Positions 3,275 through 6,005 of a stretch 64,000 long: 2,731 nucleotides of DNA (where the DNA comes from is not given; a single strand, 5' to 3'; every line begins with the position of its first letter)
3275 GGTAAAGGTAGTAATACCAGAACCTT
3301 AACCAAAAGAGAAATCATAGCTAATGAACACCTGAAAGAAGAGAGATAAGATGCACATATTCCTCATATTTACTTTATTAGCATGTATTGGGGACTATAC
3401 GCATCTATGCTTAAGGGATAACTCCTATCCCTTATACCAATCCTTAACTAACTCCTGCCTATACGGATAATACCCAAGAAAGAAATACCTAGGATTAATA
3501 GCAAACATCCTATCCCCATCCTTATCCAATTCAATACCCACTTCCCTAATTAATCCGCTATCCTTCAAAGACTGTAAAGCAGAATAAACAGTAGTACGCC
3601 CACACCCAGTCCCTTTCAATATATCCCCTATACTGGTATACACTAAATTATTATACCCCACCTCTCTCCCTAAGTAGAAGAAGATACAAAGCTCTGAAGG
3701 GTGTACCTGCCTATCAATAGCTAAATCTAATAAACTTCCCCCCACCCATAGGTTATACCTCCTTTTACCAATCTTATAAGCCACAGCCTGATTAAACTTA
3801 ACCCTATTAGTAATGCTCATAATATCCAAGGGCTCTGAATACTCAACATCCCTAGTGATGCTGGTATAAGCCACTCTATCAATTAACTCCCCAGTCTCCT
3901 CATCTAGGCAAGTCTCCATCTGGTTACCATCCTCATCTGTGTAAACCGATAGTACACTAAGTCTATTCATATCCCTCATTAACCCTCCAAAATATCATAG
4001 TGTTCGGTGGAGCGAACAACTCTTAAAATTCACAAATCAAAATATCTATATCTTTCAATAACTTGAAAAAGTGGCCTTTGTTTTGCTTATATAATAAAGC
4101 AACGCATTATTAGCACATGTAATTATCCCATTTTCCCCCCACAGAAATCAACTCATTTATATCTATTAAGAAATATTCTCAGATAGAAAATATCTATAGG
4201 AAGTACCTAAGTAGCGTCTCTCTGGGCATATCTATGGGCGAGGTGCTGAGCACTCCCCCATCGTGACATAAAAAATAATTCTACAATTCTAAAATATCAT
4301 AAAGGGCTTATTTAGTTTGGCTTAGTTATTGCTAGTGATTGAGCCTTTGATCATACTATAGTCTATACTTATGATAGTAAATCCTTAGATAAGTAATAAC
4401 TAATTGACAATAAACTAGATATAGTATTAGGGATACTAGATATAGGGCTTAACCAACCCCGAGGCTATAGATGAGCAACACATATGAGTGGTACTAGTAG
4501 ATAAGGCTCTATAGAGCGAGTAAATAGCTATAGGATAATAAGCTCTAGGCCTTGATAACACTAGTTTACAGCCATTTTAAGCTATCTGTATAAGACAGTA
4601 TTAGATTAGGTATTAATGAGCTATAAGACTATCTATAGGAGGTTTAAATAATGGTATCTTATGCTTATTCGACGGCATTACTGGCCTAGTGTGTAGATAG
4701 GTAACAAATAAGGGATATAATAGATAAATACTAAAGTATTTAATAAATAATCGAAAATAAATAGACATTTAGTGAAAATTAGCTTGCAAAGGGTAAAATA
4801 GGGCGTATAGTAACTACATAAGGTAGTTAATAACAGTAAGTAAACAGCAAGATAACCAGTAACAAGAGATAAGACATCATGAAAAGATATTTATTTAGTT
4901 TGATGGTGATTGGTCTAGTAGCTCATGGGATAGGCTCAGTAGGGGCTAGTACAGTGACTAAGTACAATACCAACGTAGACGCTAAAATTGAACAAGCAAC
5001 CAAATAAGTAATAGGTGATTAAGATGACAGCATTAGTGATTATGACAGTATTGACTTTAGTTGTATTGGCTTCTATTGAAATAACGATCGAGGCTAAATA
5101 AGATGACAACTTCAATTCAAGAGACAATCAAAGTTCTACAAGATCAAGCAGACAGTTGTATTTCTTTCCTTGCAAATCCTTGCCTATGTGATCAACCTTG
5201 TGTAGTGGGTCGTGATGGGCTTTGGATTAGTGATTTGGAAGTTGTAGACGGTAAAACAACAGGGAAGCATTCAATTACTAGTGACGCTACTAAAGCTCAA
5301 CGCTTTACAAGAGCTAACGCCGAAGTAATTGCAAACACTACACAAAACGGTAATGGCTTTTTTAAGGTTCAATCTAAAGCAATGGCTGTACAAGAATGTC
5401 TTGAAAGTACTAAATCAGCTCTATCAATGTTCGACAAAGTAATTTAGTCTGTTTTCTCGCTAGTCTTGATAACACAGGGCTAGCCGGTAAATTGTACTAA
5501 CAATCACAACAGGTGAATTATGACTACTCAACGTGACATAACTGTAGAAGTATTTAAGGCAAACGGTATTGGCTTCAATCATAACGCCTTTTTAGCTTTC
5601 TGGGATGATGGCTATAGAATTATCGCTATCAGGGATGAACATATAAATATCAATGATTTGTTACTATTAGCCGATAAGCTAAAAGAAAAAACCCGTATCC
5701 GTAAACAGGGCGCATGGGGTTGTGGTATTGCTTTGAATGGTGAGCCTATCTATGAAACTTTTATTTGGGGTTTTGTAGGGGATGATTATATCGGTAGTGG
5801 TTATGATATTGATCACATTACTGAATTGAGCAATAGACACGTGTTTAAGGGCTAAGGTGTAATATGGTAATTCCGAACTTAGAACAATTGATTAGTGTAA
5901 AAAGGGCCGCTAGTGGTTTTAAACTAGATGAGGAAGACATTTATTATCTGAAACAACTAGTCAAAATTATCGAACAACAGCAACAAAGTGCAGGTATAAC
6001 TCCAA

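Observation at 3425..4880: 900-bp stop-codon-saturated region with phased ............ iterons beside a divergent winged-helix gene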

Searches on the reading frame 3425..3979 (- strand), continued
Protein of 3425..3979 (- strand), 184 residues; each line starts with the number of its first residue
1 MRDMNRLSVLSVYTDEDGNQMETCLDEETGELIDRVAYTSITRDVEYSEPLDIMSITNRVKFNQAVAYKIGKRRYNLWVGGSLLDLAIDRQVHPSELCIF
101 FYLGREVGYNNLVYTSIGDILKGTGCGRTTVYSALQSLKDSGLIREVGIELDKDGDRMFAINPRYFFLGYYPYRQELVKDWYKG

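Call 100: get_annotated_region(hit=H83, flank=2900)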
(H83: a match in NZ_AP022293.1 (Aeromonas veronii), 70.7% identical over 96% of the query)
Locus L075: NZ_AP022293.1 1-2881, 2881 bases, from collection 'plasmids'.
description: Aeromonas veronii strain WP9-W18-ESBL-04 plasmid pWP9-W18-ESBL-04_3, complete sequence
organism: Aeromonas veronii (NCBI taxid 654)
taxonomy: Bacteria; Pseudomonadota; Gammaproteobacteria; Aeromonadales; Aeromonadaceae; Aeromonas; Aeromonas veronii
host: -; source: -; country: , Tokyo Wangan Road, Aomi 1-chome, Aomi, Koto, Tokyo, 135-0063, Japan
typing (MOB-suite, as given by PLSDB): mobilizable; replicon rep_cluster_2023; relaxase MOBV
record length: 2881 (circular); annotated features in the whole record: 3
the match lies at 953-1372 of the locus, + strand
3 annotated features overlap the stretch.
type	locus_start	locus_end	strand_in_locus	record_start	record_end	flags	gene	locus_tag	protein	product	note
CDS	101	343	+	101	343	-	-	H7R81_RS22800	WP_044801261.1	hypothetical protein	-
CDS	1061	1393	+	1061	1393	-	-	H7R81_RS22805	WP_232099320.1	winged helix DNA-binding protein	GO:0006355 - regulation of DNA-templated transcription [Evidence IEA]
CDS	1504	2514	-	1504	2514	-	mobV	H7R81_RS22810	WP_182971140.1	MobV family relaxase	GO:0006310 - DNA recombination [Evidence IEA]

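Call 101: get_annotated_region(hit=H80, flank=1400)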
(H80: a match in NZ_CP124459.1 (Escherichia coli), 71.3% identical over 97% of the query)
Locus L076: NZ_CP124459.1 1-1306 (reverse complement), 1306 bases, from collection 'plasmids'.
description: Escherichia coli strain AVS0193 plasmid pAVS0193-D, complete sequence
organism: Escherichia coli (NCBI taxid 562)
taxonomy: Bacteria; Pseudomonadota; Gammaproteobacteria; Enterobacterales; Enterobacteriaceae; Escherichia; Escherichia coli
host: -; source: environmental: river near WWTP effluent; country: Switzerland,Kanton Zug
typing (MOB-suite, as given by PLSDB): mobilizable; replicon Col(MG828)
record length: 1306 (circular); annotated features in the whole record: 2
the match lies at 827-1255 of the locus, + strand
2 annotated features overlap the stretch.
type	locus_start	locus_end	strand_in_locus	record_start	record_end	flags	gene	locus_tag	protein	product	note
CDS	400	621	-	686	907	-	-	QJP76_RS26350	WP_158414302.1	hypothetical protein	-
CDS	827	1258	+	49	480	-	-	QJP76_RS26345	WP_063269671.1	helix-turn-helix domain-containing protein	-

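Call 102: get_annotated_region(hit=H72, flank=2100)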
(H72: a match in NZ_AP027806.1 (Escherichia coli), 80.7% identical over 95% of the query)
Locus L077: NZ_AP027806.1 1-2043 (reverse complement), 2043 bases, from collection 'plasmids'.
description: Escherichia coli strain 2017.10.01CC plasmid p2017.10.01CC_6, complete sequence
organism: Escherichia coli (NCBI taxid 562)
taxonomy: Bacteria; Pseudomonadota; Gammaproteobacteria; Enterobacterales; Enterobacteriaceae; Escherichia; Escherichia coli
host: -; source: Homo sapiens,whole organism,feces; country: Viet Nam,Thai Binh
typing (MOB-suite, as given by PLSDB): mobilizable; relaxase MOBV
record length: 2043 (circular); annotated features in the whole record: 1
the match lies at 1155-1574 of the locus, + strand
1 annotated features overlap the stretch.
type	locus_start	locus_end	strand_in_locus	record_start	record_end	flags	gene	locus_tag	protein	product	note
CDS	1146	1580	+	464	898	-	-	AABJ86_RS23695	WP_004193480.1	helix-turn-helix domain-containing protein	-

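Call 103: get_annotated_region(hit=H82, flank=2000)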
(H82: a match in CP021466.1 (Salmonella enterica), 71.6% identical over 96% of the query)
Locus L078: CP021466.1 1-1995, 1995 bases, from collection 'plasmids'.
description: Salmonella enterica subsp. enterica serovar Typhimurium strain UGA14 plasmid pUGA14_4, complete sequence
organism: Salmonella enterica (NCBI taxid 90371)
taxonomy: Bacteria; Pseudomonadota; Gammaproteobacteria; Enterobacterales; Enterobacteriaceae; Salmonella; Salmonella enterica
host: -; source: Homo sapiens,blood; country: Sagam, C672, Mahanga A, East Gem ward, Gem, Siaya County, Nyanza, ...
typing (MOB-suite, as given by PLSDB): non-mobilizable
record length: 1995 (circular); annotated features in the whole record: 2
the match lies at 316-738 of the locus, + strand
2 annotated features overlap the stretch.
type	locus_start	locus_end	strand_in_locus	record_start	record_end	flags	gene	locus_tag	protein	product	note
CDS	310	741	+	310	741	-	-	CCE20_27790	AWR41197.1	helix-turn-helix domain-containing protein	-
CDS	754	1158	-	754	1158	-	-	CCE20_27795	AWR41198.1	transcriptional regulator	-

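Call 104: get_annotated_region(hit=H69, flank=2100)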
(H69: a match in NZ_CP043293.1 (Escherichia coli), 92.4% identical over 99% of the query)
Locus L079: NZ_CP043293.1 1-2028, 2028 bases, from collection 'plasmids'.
description: Escherichia coli strain WCHEC025985 plasmid p6_025985, complete sequence
organism: Escherichia coli (NCBI taxid 562)
taxonomy: Bacteria; Pseudomonadota; Gammaproteobacteria; Enterobacterales; Enterobacteriaceae; Escherichia; Escherichia coli
host: -; source: Homo sapiens,pure culture; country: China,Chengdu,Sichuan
typing (MOB-suite, as given by PLSDB): mobilizable; relaxase MOBV
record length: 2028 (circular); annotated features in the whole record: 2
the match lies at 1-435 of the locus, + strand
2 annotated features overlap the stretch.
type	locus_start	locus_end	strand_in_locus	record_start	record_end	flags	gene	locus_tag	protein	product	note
CDS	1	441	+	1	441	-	-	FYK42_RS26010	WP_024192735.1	MarR family transcriptional regulator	-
CDS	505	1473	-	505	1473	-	mobV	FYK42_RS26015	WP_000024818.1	MobV family relaxase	GO:0006310 - DNA recombination [Evidence IEA]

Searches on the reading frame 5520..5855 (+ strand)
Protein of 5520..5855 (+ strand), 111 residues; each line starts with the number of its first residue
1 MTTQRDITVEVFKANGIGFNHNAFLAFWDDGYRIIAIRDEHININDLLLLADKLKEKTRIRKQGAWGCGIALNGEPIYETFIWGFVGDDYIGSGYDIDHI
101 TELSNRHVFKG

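Call 11: search_protein_families(library=phrogs, proteins=[window:5520-5855:+], max_evalue=0.01)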
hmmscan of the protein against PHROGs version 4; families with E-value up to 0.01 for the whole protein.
window:5520-5855:+ (111 aa): 1 family
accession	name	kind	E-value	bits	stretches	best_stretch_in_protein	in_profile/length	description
phrog_33167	-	unknown function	9.4e-06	26.3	1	44-105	95-158/259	-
